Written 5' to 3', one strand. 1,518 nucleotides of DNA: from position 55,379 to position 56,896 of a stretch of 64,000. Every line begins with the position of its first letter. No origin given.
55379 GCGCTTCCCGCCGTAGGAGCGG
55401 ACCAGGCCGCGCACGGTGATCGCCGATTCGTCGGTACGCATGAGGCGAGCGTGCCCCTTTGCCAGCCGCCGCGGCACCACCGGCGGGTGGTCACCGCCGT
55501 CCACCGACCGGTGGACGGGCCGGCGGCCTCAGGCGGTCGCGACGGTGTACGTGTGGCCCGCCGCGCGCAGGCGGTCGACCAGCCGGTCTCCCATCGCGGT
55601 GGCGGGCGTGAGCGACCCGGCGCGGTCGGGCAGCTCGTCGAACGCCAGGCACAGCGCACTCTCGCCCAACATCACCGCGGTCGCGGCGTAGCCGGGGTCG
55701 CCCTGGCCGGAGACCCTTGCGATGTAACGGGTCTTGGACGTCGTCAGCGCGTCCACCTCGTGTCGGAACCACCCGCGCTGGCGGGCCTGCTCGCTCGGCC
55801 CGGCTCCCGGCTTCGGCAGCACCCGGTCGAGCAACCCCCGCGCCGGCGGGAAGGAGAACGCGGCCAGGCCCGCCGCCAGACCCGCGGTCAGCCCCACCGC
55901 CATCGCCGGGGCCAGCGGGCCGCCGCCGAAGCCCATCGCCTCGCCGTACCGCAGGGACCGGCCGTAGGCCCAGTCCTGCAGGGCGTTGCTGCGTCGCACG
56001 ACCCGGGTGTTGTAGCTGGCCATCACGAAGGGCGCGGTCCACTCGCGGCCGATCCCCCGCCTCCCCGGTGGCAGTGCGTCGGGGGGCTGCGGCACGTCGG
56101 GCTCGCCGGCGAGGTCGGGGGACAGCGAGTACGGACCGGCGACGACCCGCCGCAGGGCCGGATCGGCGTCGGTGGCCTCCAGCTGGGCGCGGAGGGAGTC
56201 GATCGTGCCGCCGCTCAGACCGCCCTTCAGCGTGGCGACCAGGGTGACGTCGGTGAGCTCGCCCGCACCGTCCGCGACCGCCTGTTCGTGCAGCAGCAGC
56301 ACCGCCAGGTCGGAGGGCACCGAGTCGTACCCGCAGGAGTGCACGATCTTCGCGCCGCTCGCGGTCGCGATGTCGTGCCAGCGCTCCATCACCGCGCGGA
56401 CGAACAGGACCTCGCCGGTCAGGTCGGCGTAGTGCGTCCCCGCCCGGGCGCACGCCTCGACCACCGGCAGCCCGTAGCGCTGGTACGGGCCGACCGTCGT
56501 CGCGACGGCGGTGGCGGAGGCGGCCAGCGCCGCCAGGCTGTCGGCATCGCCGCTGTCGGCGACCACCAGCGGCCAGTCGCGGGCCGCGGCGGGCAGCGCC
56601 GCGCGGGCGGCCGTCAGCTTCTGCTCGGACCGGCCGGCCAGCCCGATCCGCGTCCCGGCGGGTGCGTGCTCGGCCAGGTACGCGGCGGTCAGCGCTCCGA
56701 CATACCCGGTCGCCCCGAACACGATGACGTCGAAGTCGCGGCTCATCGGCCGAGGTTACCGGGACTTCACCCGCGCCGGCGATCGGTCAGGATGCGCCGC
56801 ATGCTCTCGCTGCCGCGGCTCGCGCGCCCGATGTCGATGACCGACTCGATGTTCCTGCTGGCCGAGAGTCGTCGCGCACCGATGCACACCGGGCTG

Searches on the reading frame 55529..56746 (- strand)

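Call 82: search_protein_families(library=pfam, proteins=[window:55529-56746:-], max_evalue=0.00001)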
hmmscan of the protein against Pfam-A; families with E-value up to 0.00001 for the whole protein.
window:55529-56746:- (405 aa): 1 family
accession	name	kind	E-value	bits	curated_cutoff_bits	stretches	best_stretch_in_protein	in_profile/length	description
PF03435.24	Sacchrp_dh_NADP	-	1.5e-09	38.7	25.1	1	7-125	1-119/129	Saccharopine dehydrogenase NADP binding domain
